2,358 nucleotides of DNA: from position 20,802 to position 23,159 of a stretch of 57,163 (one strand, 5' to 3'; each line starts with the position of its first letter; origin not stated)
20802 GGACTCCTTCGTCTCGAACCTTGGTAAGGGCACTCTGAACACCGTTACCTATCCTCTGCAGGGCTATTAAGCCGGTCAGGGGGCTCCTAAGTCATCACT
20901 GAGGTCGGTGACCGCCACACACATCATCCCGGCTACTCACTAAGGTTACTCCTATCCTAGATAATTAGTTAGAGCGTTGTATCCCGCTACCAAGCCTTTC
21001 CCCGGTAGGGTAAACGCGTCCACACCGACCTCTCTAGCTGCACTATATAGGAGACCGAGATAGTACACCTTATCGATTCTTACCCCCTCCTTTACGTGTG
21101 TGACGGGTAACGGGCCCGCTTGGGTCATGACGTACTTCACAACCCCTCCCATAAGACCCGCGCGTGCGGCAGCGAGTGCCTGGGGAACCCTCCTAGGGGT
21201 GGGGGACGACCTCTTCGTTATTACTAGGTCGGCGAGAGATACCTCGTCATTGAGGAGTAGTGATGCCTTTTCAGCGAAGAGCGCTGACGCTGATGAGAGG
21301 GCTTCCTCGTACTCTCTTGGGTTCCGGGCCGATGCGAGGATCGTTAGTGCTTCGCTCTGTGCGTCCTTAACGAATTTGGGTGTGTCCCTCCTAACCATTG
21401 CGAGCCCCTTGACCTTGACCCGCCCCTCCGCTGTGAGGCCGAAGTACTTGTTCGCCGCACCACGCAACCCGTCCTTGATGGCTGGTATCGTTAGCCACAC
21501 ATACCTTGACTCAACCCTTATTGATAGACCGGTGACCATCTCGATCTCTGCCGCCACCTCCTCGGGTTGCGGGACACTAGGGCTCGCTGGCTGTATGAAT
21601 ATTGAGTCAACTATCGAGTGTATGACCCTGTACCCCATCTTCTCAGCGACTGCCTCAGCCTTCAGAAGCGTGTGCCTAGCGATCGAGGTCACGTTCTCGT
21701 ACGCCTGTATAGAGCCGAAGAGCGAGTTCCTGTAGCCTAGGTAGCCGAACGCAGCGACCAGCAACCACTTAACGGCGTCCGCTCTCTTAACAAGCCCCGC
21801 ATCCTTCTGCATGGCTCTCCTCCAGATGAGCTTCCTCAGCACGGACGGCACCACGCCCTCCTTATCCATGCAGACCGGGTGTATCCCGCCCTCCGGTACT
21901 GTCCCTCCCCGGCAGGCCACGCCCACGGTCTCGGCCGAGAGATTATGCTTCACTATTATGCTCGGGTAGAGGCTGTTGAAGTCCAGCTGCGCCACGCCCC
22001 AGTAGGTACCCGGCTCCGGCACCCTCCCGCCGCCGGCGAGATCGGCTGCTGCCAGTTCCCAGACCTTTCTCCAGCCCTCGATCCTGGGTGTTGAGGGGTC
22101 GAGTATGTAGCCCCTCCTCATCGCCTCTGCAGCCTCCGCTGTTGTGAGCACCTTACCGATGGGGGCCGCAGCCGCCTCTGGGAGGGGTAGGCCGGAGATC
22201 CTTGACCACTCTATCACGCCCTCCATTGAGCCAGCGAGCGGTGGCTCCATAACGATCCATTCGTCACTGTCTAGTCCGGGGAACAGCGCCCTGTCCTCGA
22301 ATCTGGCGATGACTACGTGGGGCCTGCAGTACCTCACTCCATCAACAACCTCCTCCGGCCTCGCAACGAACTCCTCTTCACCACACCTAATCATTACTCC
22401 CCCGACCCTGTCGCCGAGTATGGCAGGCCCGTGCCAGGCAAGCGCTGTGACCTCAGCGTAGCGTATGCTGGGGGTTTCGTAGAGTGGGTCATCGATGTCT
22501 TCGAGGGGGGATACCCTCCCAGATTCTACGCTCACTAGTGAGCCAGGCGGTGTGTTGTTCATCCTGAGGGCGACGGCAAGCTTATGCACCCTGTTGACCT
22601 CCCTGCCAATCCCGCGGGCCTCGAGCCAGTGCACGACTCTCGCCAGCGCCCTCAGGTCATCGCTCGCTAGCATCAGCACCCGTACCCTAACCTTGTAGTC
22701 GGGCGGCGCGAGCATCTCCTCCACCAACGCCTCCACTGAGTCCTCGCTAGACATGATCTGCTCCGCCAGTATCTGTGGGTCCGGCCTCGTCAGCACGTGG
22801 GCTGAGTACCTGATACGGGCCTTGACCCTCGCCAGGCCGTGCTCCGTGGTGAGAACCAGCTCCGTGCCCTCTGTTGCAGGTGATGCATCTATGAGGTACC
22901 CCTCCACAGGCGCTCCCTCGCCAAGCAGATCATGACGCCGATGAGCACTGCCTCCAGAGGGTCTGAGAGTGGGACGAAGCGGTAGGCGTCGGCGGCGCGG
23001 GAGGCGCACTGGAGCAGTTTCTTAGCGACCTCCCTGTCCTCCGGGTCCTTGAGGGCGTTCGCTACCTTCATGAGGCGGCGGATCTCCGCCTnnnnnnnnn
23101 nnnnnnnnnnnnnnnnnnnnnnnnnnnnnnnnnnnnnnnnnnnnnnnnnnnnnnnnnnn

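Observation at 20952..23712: Overlapping gene trio: Walker-less RecA/RadB-fold protein, small helical ORF, and an exonuclease-less PolB3-like polymerase with a degenerate motif C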

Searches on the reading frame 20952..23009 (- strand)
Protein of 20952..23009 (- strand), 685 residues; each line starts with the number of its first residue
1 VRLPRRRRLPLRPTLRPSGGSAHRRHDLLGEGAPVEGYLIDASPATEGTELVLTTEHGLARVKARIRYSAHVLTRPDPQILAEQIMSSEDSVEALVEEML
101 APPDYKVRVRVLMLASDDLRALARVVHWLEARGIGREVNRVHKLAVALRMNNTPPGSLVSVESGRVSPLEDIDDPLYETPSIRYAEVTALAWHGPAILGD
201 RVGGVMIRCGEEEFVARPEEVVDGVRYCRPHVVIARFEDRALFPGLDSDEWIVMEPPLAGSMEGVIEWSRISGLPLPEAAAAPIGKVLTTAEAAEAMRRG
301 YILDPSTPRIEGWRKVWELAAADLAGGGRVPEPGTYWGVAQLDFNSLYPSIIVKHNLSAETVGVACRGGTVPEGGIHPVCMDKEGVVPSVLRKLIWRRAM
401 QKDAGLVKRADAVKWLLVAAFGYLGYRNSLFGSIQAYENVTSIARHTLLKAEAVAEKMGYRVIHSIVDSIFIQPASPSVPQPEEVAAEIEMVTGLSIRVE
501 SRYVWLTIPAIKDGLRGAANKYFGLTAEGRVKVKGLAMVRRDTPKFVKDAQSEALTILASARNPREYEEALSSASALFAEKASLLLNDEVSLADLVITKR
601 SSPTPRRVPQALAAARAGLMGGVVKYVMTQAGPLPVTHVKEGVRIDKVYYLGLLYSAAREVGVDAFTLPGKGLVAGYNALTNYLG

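Call 3: search_protein_families(library=pfam, proteins=[window:20952-23009:-], max_evalue=1)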
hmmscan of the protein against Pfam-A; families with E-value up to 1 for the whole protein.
window:20952-23009:- (685 aa): 1 family
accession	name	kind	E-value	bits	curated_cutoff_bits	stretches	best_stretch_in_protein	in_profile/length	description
PF00136.26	DNA_pol_B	-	8.1e-21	74.8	23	1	331-606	51-373/453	DNA polymerase family B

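Call 4: search_protein_families(library=ncbifam, proteins=[window:20952-23009:-], max_evalue=1)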
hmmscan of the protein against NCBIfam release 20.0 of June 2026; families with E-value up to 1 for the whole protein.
window:20952-23009:- (685 aa): 9 families
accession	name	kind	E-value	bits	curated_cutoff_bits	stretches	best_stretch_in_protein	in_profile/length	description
NF004416.0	PRK05761.1-2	equivalog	2.6e-75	254.1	516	1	260-661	255-645/665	type B DNA-directed DNA polymerase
NF004418.0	PRK05761.1-4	subfamily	7.1e-54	183.2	692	1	261-574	261-595/717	type B DNA-directed DNA polymerase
NF004417.0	PRK05761.1-3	equivalog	1.2e-30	106.2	780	1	331-617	493-788/858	DNA-directed DNA polymerase I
NF004419.0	PRK05761.1-5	equivalog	4e-28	97.9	1285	1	331-601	560-841/932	DNA-directed DNA polymerase I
NF004415.0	PRK05761.1-1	equivalog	3.9e-22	78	1289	1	331-596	502-776/883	DNA-directed DNA polymerase I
NF004421.0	PRK05762.1-2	equivalog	2.1e-20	72.7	570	1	332-651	420-765/795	DNA polymerase II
TIGR00592.1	pol2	superfamily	2.1e-17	62.5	239.95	1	339-607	817-1095/1176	DNA polymerase (pol2)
NF004422.0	PRK05762.1-4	equivalog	5e-12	45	1103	1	332-651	412-759/789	DNA polymerase II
NF004420.0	PRK05762.1-1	equivalog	2.2e-09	36.5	1435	1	331-567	407-665/783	DNA polymerase II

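Call 8: search_solved_structures(query=window:20955-23009:-, max_evalue=0.001, show_alignments=1)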
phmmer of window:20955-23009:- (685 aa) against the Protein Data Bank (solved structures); distinct sequences matched with E-value up to 0.001: 58.
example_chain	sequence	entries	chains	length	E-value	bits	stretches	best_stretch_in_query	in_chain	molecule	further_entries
5h12_A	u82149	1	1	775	7.2e-23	83.9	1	268-566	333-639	Deep Vent DNA Polymerase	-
5mdn_A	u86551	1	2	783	1.4e-20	76.3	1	265-571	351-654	DNA polymerase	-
3a2f_A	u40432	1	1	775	2e-20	75.8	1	266-560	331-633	DNA polymerase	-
2jgu_A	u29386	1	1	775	2e-20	75.8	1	266-560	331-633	DNA POLYMERASE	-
4k8z_A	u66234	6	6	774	2.6e-20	75.5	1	325-628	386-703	DNA polymerase | DNA polymerase,DNA polymerase,DNA polymerase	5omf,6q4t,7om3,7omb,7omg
1wns_A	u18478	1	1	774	2.6e-20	75.5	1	325-628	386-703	DNA POLYMERASE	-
6wya_A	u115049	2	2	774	6e-20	74.3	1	325-603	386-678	DNA polymerase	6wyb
1wn7_A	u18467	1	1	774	7.3e-20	74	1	325-628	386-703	Family B DNA Polymerase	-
8s84_A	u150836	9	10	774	9.1e-20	73.7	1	326-603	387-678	DNA polymerase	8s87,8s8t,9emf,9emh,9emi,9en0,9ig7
4ahc_A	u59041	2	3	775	1.9e-19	72.6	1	266-560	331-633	DNA POLYMERASE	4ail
5vu5_A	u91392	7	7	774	2.6e-19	72.2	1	325-561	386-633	DNA polymerase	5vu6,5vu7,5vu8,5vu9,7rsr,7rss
7rsu_A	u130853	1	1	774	2.6e-19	72.2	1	325-628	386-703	DNA polymerase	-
7tqw_A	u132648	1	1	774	2.6e-19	72.2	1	325-628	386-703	DNA polymerase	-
4flt_A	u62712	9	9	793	6.1e-19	70.9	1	273-566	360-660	DNA polymerase 1 | Pyrococcus abyssi B family DNA polymerase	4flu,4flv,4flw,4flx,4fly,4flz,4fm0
1s5j_A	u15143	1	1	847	9.3e-19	70.3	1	331-578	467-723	DNA polymerase I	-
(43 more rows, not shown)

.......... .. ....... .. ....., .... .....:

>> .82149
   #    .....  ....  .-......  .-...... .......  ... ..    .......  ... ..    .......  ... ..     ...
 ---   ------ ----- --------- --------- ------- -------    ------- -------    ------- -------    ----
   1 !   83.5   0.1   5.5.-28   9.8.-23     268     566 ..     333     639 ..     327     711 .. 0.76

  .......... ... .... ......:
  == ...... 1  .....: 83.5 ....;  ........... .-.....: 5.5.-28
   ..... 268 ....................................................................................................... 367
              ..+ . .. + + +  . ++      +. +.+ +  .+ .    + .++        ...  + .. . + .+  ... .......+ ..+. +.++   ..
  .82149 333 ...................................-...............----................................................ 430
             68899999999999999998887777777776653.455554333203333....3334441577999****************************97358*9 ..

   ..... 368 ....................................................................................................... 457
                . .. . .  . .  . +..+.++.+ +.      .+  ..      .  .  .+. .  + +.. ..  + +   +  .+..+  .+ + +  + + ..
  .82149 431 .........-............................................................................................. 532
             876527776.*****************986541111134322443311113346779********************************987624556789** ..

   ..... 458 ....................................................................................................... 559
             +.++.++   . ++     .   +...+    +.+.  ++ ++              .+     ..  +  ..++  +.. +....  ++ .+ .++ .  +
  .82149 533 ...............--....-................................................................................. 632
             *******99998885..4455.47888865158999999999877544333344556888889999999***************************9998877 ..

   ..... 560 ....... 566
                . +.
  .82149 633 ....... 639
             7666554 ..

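Call 20: find_homologous_proteins(query=window:20955-22907:-, max_evalue=1e-10)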
Query window:20955-22907:- (651 aa): 43 proteins with E <= 1e-10 among 8000 candidates.
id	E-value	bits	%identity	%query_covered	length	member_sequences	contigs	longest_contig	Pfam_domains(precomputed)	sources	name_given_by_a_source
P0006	0.0e+0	1322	92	100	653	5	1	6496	PF00136.27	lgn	-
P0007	0.0e+0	1287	89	100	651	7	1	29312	PF00136.27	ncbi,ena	-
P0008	0.0e+0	1090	75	100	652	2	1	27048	PF00136.27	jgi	-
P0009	6.2e-213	727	85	60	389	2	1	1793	PF00136.27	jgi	-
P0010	4.7e-142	493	43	96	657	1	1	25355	PF00136.27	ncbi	-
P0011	4.9e-136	473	42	100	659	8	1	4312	PF00136.27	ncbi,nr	ncbi:MAG: hypothetical protein GXO68_03375 [Crenarchaeota archaeon]|nr:hypothetical protein [Thermop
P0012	2.6e-134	467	43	96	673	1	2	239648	PF00136.27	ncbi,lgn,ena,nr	ncbi:MAG: hypothetical protein F7C35_01580 [Desulfurococcales archaeon]|nr:hypothetical protein [Des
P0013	1.8e-130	454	44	96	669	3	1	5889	PF00136.27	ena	-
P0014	5.3e-126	440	42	98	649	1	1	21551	PF00136.27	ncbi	-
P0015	4.3e-124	433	44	89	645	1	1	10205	PF00136.27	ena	-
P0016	9.8e-118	412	40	85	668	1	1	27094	PF00136.27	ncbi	-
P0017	1.9e-115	405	42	89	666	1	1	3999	PF00136.27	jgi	jgi:DNA polymerase I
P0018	2.6e-115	404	42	96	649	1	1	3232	PF00136.27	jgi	-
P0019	2.7e-112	394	42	89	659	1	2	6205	PF00136.27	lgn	-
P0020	1.6e-103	365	44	75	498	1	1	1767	PF00136.27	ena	-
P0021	1.8e-102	362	37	89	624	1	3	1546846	PF00136.27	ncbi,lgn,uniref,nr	ncbi:DNA polymerase elongation subunit (family B) [Caldisphaera lagunensis DSM 15908]|uniref:DNA-dir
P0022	6.5e-101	357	37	95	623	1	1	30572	PF00136.27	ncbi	-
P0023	1.8e-99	352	34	96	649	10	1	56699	PF00136.27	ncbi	-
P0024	4.5e-98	347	37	91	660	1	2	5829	PF00136.27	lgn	-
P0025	1.8e-97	345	36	99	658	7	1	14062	PF00136.27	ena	-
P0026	6.1e-97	344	36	96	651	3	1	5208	PF00136.27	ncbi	-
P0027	2.3e-95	338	37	96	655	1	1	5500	PF00136.27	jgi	jgi:DNA polymerase I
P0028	6.0e-94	334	34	96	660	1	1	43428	PF00136.27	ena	-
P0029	4.2e-93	331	35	98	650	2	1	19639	PF00136.27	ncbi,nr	ncbi:MAG: hypothetical protein F7B59_02220 [Desulfurococcales archaeon]|nr:hypothetical protein [Des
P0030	8.3e-93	330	37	96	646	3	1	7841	PF00136.27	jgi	-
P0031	2.0e-89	319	35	96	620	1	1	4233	PF00136.27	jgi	jgi:DNA polymerase I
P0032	2.1e-87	312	37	86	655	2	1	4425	PF00136.27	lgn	-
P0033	9.2e-87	310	38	82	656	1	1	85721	PF00136.27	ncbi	-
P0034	2.1e-85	305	34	95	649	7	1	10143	PF00136.27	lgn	-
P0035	5.8e-82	294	34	89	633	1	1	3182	PF00136.27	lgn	-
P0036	9.9e-82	293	35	83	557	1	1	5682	PF00136.27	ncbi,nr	ncbi:MAG: hypothetical protein GSR79_02540, partial [Desulfurococcales archaeon]|nr:hypothetical pro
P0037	6.2e-81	291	35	96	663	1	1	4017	PF00136.27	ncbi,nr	ncbi:MAG: hypothetical protein J7L55_00990 [Desulfurococcales archaeon]|nr:hypothetical protein [Des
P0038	6.3e-79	284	35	81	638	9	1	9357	PF00136.27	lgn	-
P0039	4.9e-78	281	32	96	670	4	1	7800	PF00136.27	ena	-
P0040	8.9e-78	280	35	86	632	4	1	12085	PF00136.27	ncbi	ncbi:MAG: DNA polymerase domain-containing protein [Desulfurococcaceae archaeon]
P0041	1.4e-71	260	35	82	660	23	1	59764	PF00136.27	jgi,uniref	uniref:DNA-directed DNA polymerase n=1 Tax=Thermogladius calderae TaxID=1200300 RepID=A0A7J3Y0G3_9CR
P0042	3.7e-71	258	33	87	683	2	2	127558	PF00136.27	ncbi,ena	-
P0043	4.2e-65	238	33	79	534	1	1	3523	PF00136.27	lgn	-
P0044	3.2e-61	226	33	91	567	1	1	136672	PF00136.27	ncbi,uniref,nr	ncbi:DNA polymerase II [Candidatus Acidianus copahuensis]|uniref:DNA-directed DNA polymerase n=1 Tax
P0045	1.1e-53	201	30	93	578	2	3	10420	PF00136.27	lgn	-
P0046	1.4e-49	187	33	57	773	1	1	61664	PF00136.27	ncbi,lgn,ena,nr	ncbi:MAG: hypothetical protein FVQ83_11605 [Chloroflexi bacterium]|nr:hypothetical protein [Chlorofl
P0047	1.3e-40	157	33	53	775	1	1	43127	PF00136.27,PF03104.26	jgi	jgi:DNA polymerase elongation subunit (family B)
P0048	2.3e-14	71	28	48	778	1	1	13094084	PF00136.27,PF03104.26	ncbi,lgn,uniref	ncbi:DNA polymerase II [Sorangium sp. So ce375]|uniref:DNA polymerase II n=1 Tax=Sorangium sp. So ce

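Call 22: find_related_loci(query=A2, collection=genome_contigs, flank=5000)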
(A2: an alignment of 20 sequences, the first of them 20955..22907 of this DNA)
Query A2 (651 aa) in genome_contigs; peptide patterns used: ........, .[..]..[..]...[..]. (x = any residue, [..] = any of these).
559 stretches matched a pattern; 501 encode a relative of the query (tblastn E <= 1e-3); the best 80 are kept; 80 distinct loci.
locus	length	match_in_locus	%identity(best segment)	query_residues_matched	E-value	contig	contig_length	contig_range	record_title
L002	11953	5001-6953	89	1-651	0e+0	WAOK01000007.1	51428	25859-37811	MAG: Desulfurococcales archaeon isolate S143_70_esom k151_104014, whole genome shotgun sequence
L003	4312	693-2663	42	1-651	2e-140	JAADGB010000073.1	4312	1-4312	MAG: Thermoproteota archaeon isolate M_MaxBin.162 contig-127_35172, whole genome shotgun sequence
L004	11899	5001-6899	41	1-627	5e-134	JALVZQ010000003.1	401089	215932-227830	MAG: Acidilobaceae archaeon isolate T10_metabat1_scaf2bin.051 T10_NODE_3_length_401089_cov_12.377288, whole genome shotg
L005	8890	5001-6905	41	1-627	2e-132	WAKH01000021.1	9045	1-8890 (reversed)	MAG: Thermodiscus sp. isolate S012_152_esom k151_140613, whole genome shotgun sequence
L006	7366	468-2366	41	1-627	2e-132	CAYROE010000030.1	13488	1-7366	MAG TPA_asm: uncultured Desulfurococcales archaeon isolate SRP163575_co3_282 genome assembly, contig: NODE_4966_length_1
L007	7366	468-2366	41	1-627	2e-132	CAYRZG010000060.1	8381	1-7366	MAG TPA_asm: uncultured Desulfurococcales archaeon isolate SRP163575_co1_417 genome assembly, contig: NODE_18618_length_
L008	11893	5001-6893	43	1-627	9e-132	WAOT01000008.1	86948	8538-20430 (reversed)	MAG: Desulfurococcales archaeon isolate S143_63_esom k151_142139, whole genome shotgun sequence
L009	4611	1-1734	44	17-577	6e-126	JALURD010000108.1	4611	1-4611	MAG: Acidilobaceae archaeon isolate S146_metabat2_scaf2bin.022 S146_NODE_23329_length_4611_cov_2.634701, whole genome sh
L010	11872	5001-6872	43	1-635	4e-123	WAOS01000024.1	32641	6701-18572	MAG: Desulfurococcales archaeon isolate S143_123_esom k151_223575, whole genome shotgun sequence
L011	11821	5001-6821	37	1-620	6e-113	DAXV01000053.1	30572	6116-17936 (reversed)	MAG TPA_asm: Acidilobaceae archaeon UBA158 UBA158_contig_1444, whole genome shotgun sequence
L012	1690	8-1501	45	140-627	1e-119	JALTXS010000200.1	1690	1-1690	MAG: Desulfurococcales archaeon isolate S141_metabat1_scaf2bin.117 S141_NODE_88374_length_1690_cov_2.469610, whole genom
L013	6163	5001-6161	51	218-601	2e-109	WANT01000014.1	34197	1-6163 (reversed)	MAG: Aeropyrum sp. isolate S141_97_esom k151_149884, whole genome shotgun sequence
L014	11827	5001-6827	37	1-620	2e-108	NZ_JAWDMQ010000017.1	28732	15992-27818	MAG: Caldisphaera sp. isolate F8S.bin.6 NODE_152_length_28732_cov_27.415, whole genome shotgun sequence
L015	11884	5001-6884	36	1-620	1e-107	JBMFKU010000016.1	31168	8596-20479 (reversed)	MAG: Caldisphaera sp. isolate KM4336-31 NODE_16_length_31168_cov_6.688141, whole genome shotgun sequence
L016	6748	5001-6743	41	1-583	3e-107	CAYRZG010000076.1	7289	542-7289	MAG TPA_asm: uncultured Desulfurococcales archaeon isolate SRP163575_co1_417 genome assembly, contig: NODE_22282_length_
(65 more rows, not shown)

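Call 56: search_solved_structures(query=A2, max_evalue=1e-30, show_alignments=1)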
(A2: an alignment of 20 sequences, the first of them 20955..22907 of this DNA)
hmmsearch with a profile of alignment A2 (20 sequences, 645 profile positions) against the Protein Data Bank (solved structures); distinct sequences matched with E-value up to 1e-30: 50.
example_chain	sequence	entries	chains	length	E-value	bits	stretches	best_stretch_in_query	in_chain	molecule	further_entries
5mdn_A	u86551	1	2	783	3.8e-53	184.3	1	235-583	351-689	DNA polymerase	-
1s5j_A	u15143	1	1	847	4.8e-50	174.1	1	173-636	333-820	DNA polymerase I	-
4flt_A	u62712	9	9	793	3.1e-48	168.1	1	240-625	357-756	DNA polymerase 1 | Pyrococcus abyssi B family DNA polymerase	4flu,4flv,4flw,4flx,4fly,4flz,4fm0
4fm2_A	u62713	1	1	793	2.9e-47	164.9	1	240-625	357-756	DNA polymerase 1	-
1wns_A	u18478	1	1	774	2.9e-46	161.6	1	264-625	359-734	DNA POLYMERASE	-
4k8z_A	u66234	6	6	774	2.9e-46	161.6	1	264-625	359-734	DNA polymerase | DNA polymerase,DNA polymerase,DNA polymerase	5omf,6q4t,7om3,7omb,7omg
1wn7_A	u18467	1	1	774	4e-46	161.1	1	264-625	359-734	Family B DNA Polymerase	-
6wya_A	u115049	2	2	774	5.1e-46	160.8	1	264-625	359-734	DNA polymerase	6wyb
5h12_A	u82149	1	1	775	2.8e-45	158.4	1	239-625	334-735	Deep Vent DNA Polymerase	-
8s84_A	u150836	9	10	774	3.6e-45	158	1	264-625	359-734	DNA polymerase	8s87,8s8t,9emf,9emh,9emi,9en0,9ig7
1qht_A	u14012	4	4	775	6e-45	157.3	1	264-625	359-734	PROTEIN (DNA POLYMERASE) | DNA polymerase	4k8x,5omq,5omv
5vu5_A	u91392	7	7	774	1.2e-44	156.3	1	264-625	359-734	DNA polymerase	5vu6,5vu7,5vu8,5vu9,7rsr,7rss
2vwj_A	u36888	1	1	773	2.5e-44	155.2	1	264-625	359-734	DNA POLYMERASE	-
9oat_A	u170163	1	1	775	2.8e-44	155.1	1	239-625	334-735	5-270, TNA polymerase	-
2vwk_A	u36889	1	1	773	3e-44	155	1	264-625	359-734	DNA POLYMERASE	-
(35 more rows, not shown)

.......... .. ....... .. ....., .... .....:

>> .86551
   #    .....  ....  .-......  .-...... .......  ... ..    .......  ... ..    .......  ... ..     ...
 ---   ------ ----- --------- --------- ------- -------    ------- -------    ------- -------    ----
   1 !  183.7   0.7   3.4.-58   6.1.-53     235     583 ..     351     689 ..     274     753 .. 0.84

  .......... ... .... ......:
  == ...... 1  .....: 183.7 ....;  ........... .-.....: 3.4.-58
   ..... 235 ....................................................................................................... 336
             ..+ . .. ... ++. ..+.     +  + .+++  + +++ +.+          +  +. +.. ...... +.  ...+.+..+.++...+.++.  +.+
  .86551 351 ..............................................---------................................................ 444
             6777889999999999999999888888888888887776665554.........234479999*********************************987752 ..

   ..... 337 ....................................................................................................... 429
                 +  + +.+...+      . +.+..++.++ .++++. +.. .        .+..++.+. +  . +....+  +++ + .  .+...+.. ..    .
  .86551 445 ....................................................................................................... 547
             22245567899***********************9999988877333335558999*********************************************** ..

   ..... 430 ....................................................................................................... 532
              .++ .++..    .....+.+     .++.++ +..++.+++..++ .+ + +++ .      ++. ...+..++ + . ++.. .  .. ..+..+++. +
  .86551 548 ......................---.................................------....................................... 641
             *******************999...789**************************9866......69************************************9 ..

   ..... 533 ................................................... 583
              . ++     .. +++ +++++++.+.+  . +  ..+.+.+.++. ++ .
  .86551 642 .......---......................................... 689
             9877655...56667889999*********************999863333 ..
